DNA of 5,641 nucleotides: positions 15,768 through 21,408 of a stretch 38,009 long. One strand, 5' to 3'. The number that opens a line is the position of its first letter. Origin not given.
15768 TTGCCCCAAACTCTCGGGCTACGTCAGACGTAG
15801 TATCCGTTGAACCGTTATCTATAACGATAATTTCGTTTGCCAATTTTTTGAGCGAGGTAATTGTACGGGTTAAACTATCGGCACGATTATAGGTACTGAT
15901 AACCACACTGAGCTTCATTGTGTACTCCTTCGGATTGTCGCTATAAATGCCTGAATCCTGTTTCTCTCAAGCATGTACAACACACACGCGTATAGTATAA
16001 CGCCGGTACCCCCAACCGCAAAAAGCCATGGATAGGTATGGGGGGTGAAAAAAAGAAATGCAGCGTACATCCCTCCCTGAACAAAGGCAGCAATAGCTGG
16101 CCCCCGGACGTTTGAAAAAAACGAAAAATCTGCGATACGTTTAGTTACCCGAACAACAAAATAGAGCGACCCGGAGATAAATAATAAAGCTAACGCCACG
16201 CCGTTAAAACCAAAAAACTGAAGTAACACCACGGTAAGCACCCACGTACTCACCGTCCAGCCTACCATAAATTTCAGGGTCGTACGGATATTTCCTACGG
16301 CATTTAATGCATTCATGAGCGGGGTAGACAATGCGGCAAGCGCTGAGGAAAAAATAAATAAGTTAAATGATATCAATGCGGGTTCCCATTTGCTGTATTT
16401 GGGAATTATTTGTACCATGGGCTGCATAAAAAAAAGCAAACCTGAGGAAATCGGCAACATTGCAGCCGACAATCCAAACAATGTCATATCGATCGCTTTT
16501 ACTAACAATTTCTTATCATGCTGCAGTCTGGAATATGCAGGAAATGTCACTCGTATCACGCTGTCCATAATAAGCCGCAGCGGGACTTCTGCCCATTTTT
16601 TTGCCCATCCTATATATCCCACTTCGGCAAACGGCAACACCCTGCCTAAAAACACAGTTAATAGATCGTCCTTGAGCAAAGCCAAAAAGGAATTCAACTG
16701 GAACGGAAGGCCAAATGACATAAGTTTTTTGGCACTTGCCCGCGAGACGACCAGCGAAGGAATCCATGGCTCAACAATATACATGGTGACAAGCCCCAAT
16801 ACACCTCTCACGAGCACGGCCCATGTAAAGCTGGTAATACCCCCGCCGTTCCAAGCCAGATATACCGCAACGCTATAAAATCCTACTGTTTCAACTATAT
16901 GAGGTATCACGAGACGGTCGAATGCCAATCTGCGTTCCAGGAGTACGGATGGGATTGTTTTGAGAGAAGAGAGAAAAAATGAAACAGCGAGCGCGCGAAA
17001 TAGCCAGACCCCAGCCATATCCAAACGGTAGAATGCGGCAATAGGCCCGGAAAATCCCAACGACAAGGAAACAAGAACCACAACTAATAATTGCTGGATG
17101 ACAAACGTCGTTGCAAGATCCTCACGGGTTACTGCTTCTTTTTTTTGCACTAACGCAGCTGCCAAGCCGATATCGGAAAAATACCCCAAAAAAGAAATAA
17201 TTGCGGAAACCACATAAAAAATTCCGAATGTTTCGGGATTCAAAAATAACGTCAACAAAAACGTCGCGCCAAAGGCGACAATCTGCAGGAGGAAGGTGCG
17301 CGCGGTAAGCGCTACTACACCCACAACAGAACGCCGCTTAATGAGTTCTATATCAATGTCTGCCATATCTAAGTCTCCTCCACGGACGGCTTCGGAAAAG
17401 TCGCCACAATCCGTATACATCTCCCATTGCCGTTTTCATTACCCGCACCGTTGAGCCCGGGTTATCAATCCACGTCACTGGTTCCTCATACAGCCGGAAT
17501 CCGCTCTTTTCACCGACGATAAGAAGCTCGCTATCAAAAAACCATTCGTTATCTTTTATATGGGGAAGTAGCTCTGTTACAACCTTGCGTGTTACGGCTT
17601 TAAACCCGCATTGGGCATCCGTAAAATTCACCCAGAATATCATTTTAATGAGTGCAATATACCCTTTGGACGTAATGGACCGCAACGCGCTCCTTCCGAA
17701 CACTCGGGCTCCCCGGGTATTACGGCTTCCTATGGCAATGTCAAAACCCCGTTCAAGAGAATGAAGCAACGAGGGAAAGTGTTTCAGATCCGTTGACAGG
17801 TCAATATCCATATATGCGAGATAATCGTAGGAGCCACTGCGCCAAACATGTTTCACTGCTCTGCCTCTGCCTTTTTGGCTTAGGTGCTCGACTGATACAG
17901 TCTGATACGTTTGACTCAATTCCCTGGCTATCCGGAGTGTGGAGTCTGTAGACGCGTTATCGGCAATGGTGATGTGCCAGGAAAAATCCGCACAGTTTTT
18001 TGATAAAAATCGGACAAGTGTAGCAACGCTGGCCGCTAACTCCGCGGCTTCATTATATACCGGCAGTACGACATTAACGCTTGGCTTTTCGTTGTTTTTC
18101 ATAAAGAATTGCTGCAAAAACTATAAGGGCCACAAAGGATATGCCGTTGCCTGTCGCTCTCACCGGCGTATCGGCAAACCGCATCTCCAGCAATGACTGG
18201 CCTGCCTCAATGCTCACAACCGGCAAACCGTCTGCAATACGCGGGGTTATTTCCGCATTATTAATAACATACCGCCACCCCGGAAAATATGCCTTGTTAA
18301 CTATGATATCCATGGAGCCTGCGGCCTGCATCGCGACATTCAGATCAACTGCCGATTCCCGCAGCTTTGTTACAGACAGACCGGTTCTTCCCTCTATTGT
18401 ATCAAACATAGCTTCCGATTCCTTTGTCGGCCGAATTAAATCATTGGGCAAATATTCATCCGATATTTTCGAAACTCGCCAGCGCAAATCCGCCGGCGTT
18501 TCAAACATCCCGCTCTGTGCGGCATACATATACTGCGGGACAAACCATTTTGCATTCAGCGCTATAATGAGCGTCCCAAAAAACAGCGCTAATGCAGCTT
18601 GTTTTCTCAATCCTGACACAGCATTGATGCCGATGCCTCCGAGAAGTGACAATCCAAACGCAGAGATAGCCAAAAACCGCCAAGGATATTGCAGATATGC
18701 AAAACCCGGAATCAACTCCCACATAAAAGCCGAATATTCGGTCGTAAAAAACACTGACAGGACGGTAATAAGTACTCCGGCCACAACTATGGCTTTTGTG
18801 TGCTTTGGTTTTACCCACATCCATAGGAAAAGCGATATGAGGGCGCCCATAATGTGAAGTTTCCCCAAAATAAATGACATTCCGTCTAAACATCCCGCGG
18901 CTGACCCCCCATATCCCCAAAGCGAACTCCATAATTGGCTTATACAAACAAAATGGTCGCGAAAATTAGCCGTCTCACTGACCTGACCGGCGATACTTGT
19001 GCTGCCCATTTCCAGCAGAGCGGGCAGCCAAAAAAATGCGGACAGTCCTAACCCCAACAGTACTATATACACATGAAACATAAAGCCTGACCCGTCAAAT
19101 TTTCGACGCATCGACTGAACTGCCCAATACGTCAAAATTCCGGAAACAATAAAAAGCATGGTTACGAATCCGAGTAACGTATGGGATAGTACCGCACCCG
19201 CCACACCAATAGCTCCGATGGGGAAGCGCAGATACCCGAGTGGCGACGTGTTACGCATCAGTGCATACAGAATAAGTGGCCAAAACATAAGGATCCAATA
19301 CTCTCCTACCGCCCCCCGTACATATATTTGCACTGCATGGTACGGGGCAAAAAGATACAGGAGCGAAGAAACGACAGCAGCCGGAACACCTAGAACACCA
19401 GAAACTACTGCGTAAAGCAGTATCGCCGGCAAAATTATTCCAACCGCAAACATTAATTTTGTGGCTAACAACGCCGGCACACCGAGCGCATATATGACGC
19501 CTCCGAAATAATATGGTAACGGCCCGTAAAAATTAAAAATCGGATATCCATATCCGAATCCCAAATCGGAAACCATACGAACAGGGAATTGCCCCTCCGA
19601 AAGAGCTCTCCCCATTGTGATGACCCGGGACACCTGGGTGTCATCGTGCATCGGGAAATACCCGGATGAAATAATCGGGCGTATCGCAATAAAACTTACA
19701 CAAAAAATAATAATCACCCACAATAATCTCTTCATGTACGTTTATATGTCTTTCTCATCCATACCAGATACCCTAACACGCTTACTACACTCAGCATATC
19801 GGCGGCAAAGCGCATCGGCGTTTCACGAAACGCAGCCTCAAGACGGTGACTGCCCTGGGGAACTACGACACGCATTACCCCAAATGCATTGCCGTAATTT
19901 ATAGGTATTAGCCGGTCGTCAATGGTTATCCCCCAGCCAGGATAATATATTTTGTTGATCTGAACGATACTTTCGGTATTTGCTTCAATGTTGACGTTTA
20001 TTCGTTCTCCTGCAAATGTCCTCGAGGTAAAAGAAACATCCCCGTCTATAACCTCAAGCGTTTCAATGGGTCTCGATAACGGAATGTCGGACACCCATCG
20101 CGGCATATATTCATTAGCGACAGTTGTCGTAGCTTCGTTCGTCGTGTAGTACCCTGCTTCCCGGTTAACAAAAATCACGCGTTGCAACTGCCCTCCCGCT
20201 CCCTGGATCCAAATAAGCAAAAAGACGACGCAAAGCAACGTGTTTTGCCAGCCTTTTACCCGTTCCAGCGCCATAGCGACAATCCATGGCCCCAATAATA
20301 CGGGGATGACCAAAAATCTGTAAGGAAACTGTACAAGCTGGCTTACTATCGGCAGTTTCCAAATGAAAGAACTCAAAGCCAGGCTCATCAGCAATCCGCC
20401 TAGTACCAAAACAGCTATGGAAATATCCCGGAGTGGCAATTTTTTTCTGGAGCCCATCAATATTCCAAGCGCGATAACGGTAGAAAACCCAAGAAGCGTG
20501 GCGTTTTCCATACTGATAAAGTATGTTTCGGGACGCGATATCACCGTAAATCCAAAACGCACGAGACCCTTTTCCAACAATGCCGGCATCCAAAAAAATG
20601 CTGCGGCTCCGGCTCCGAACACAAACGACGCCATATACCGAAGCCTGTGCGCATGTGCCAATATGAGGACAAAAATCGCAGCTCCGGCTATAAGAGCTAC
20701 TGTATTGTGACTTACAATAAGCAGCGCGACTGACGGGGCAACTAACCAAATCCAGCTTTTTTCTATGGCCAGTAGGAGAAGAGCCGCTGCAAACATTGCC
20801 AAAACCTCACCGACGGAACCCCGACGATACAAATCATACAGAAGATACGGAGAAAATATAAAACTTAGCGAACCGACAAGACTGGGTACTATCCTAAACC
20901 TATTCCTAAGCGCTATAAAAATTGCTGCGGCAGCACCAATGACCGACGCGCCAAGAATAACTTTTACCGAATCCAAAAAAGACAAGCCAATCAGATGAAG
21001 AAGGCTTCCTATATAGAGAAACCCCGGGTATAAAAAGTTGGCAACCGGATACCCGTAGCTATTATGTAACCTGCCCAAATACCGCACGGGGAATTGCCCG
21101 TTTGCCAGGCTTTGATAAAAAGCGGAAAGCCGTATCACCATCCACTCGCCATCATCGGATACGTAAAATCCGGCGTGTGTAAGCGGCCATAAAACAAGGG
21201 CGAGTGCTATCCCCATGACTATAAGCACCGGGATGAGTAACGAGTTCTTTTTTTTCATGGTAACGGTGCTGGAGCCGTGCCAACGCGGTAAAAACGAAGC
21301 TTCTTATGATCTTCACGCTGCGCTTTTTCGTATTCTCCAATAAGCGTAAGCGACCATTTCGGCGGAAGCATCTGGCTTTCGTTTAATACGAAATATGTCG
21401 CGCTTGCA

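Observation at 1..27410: Eleven GT-C-type membrane glycosyltransferase candidates occupy about 46% of the window, with no recognisable priming, polymerising or export machinery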

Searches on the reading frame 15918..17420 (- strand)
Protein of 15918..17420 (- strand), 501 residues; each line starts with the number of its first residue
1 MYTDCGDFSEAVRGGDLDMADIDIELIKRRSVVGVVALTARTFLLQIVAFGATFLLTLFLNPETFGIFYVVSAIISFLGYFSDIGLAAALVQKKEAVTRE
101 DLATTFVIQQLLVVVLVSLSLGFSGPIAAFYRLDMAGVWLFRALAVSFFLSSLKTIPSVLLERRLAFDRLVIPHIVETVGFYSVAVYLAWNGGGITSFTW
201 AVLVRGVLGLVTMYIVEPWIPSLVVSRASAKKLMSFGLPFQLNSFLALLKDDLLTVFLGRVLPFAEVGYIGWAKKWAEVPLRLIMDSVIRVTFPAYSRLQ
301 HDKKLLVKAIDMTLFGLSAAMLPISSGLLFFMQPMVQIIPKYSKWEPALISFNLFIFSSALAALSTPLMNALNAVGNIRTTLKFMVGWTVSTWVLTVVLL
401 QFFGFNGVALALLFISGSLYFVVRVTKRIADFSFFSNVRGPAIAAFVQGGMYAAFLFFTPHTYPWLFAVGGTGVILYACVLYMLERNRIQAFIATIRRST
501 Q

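Call 5: search_protein_families(library=pfam, proteins=[window:15918-17420:-], max_evalue=0.01)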
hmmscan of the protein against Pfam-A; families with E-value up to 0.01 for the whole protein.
window:15918-17420:- (501 aa): 2 families
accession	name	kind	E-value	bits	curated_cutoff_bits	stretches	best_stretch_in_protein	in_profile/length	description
PF13440.11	Polysacc_synt_3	-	1.5e-48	166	23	1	56-340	2-284/293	Polysaccharide biosynthesis protein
PF01943.22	Polysacc_synt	-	3.4e-20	73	28.2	1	34-300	4-274/274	Polysaccharide biosynthesis protein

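Call 40: search_protein_families(library=ncbifam, proteins=[window:15918-17420:-], max_evalue=0.00001)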
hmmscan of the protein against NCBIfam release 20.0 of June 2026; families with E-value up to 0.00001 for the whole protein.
window:15918-17420:- (501 aa): 3 families
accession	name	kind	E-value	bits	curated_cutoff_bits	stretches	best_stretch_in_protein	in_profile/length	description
NF007773.0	PRK10459.1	equivalog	2.3e-29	102.8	273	1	42-418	18-393/492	MOP flippase family protein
NF047674.1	TeichurnBiosyTuaB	equivalog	1.6e-22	80.3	580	1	27-392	4-364/469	teichuronic acid biosynthesis protein TuaB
NF058658.1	Oglyco_Wzx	exception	1.5e-20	73.7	720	1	45-409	24-384/478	O-glycosylation flippase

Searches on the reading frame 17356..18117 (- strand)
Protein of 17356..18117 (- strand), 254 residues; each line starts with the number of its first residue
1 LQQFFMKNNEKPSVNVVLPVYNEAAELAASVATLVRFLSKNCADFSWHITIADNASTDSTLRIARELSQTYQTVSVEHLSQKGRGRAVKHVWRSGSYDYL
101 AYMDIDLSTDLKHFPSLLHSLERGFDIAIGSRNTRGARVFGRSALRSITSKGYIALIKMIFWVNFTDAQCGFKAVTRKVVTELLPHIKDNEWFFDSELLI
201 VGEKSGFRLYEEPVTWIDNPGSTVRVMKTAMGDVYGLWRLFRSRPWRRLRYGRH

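Call 5: search_protein_families(library=pfam, proteins=[window:17356-18117:-], max_evalue=0.01)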
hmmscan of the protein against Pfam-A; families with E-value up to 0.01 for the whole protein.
window:17356-18117:- (254 aa): 1 family
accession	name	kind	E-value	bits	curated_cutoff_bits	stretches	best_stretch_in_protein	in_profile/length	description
PF00535.33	Glycos_transf_2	-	9e-20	71.7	23.3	1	16-182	2-166/168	Glycosyl transferase family 2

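Call 40: search_protein_families(library=ncbifam, proteins=[window:17356-18117:-], max_evalue=0.00001)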
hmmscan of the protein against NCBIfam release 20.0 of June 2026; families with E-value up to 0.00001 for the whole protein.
window:17356-18117:- (254 aa): 11 families
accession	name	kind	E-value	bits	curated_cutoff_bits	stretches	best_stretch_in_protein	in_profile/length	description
NF047588.1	GlcsyltransPgfSStrep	equivalog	9.9e-11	41.4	500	1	14-185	3-169/308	glycosyltransferase PgfS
TIGR04182.1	glyco_TIGR04182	equivalog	2.2e-10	40.4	325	1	14-222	2-196/293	S-layer glycoprotein N-glycosyltransferase AglJ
NF041391.1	DPhHxTase_Halo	equivalog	2.3e-10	39.9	375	1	42-223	20-190/213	dolichyl-phosphate hexose transferase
NF007986.1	PRK10714.1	equivalog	4.7e-10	39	529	1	13-184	7-173/316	undecaprenyl-phosphate 4-deoxy-4-formamido-L-arabinose transferase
NF007482.0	PRK10073.1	equivalog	2.3e-08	33.4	423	1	9-119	3-108/334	glycosyltransferase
TIGR03937.1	PgaC_IcaA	equivalog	7.1e-08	31.8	422.3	1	6-129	39-158/407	poly-beta-1,6-N-acetyl-D-glucosamine synthase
NF010496.0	PRK13915.1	equivalog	2.7e-07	30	262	1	7-114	26-134/307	glucosyl-3-phosphoglycerate synthase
NF058614.1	PPMAGASynPpgS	equivalog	4.2e-07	29.6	370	1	14-215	2-195/226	polyprenyl-phospho-N-acetylgalactosaminyl synthase PpgS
NF038302.1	EPS_HpsE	equivalog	9.5e-07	28.1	300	1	15-104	4-94/307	hormogonium polysaccharide biosynthesis glycosyltransferase HpsE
TIGR04283.1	glyco_like_mftF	equivalog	3.4e-06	26.8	182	1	15-106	2-82/221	TIGR04283 family arsenosugar biosynthesis glycosyltransferase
TIGR03965.1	mycofact_glyco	equivalog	3.8e-06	26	280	1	7-121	69-179/467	mycofactocin biosynthesis glycosyltransferase MftF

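Call 43: search_solved_structures(query=window:17356-18117:-, max_evalue=0.001)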
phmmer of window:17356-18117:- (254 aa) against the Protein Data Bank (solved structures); distinct sequences matched with E-value up to 0.001: 9.
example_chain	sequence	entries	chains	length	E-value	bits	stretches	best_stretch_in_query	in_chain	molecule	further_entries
5mlz_A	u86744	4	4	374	5.2e-16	62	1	13-182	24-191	Dolichol monophosphate mannose synthase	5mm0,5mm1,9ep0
9bhc_C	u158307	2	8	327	2.7e-08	36.7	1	13-179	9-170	Undecaprenyl-phosphate 4-deoxy-4-formamido-L-arabinose transferase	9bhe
8vxh_A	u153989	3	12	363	3.4e-08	36.4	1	13-179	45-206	Undecaprenyl-phosphate 4-deoxy-4-formamido-L-arabinose transferase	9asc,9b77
2z87_A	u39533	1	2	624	1.3e-07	34.5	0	14-118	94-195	Chondroitin synthase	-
2z86_A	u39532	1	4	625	1.3e-07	34.5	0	14-118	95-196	Chondroitin synthase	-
5eke_A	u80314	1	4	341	3.1e-07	33.3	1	4-211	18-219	Uncharacterized glycosyltransferase sll0501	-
5ekp_C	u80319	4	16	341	3.4e-07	33.1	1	4-211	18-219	Uncharacterized glycosyltransferase sll0501 | Glycosyltransferase sll0501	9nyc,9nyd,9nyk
9nye_A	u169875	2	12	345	3.5e-07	33.1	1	4-211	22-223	Glycosyltransferase sll0501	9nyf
9hwj_A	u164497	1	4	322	3.9e-06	29.6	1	13-188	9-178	Undecaprenyl-phosphate 4-deoxy-4-formamido-L-arabinose transferase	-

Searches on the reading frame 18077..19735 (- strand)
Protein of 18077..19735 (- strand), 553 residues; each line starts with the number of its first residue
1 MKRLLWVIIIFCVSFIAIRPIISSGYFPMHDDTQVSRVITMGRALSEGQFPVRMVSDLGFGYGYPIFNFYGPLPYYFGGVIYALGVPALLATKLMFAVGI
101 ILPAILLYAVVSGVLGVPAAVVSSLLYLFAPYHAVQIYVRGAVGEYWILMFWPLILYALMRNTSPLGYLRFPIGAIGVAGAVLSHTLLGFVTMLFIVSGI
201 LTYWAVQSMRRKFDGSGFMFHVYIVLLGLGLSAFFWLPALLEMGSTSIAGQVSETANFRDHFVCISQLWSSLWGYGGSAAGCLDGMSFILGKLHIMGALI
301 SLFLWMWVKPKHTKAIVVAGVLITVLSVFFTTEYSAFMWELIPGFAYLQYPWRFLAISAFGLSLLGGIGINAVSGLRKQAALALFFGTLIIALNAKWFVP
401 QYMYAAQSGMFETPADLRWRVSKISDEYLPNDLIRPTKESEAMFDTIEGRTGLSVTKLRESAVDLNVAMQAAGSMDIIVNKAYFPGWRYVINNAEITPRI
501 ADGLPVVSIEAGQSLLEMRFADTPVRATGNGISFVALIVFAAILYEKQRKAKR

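Call 4: search_protein_families(library=pfam, proteins=[window:18077-19735:-], max_evalue=0.01)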
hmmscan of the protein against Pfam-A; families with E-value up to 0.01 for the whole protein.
window:18077-19735:- (553 aa): 1 family
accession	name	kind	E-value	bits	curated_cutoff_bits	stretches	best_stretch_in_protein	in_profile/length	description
PF09586.16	YfhO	-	0.0012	17.8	28.5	1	188-400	185-387/835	Bacterial membrane protein YfhO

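Call 7: search_protein_families(library=ncbifam, proteins=[window:18077-19735:-], max_evalue=0.1)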
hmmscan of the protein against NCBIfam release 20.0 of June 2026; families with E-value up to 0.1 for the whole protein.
window:18077-19735:- (553 aa): 0 families

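Call 21: search_protein_families(library=pfam, proteins=[window:18077-19735:-], max_evalue=10)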
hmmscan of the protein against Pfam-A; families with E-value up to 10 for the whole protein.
window:18077-19735:- (553 aa): 2 families
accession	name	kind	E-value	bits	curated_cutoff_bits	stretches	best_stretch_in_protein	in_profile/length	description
PF09586.16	YfhO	-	0.0012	17.8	28.5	1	188-400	185-387/835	Bacterial membrane protein YfhO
PF10131.15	PTPS_related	-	0.046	12.6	26.4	1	67-402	1-312/621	6-pyruvoyl-tetrahydropterin synthase related domain; membrane protein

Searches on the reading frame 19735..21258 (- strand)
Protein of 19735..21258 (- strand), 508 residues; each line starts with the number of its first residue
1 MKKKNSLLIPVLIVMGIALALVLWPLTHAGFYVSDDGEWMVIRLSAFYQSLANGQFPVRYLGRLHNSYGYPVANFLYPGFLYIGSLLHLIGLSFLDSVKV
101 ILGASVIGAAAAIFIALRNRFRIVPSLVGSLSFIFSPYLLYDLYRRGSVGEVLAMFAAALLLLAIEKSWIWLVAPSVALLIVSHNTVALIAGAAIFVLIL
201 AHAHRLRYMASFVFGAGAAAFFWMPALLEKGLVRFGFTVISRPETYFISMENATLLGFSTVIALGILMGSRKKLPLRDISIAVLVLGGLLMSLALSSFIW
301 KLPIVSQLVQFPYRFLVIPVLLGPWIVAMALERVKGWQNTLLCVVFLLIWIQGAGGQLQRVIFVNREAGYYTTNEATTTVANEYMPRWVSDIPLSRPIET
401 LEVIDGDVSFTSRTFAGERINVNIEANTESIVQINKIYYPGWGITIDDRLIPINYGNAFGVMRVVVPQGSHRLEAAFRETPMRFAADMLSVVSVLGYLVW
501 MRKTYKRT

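Call 4: search_protein_families(library=pfam, proteins=[window:19735-21258:-], max_evalue=0.01)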
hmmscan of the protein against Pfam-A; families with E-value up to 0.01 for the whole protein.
window:19735-21258:- (508 aa): 0 families

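Call 7: search_protein_families(library=ncbifam, proteins=[window:19735-21258:-], max_evalue=0.1)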
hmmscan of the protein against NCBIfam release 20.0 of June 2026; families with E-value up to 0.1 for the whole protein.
window:19735-21258:- (508 aa): 0 families

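Call 21: search_protein_families(library=pfam, proteins=[window:19735-21258:-], max_evalue=10)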
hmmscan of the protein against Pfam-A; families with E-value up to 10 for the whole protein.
window:19735-21258:- (508 aa): 0 families

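Call 25: find_homologous_proteins(query=window:19735-21258:-)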
Query window:19735-21258:- (508 aa): 861 proteins with E <= 0.001 among 8000 candidates; the best 120 are listed.
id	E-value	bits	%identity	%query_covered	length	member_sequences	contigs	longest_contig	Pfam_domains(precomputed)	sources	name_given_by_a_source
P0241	0.0e+0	1107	100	100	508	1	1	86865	-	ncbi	-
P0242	6.1e-263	891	78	100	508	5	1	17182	-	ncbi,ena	-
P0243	2.2e-261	886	78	100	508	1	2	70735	-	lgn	-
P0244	3.1e-245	833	73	99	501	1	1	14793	PF09586.17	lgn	-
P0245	3.3e-239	813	72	99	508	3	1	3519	PF10131.16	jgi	jgi:hypothetical protein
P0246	1.7e-235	800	72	99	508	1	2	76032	PF10131.16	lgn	-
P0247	1.6e-231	787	69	99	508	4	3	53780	PF10131.16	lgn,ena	-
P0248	8.0e-219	746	65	100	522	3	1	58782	-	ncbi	-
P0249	1.1e-204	699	63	95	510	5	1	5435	-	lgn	-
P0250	2.7e-204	698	62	95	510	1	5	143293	-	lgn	-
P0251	3.0e-202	691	64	94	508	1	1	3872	-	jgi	-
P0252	2.0e-198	678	60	99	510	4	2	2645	-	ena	-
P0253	3.2e-194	664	61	99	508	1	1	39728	PF09586.17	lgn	-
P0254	1.8e-193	662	61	100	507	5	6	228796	-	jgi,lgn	jgi:hypothetical protein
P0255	2.4e-192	658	60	100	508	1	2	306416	-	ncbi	-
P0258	6.6e-190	650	57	99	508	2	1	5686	PF10131.16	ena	-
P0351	3.2e-135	470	47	96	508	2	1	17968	PF10131.16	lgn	-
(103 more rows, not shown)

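Call 29: search_solved_structures(query=A3, max_evalue=10)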
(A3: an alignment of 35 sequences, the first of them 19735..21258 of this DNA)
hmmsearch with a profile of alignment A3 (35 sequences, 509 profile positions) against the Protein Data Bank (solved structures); distinct sequences matched with E-value up to 10: 0.

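Call 45: search_protein_families(library=pfam, alignment_id=A3, max_evalue=0.01)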
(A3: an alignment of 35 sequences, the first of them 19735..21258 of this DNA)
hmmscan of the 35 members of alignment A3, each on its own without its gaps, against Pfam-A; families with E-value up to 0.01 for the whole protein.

A. member 1, window:19735-21258:- (508 aa): 0 families

B. families by the number of members that match (of 35 scanned): 3 families
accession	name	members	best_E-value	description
PF09586.16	YfhO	8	5.4e-08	Bacterial membrane protein YfhO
PF10131.15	PTPS_related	3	4e-06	6-pyruvoyl-tetrahydropterin synthase related domain; membrane protein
PF01059.23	Oxidored_q5_N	1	0.0039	NADH-ubiquinone oxidoreductase chain 4, amino terminus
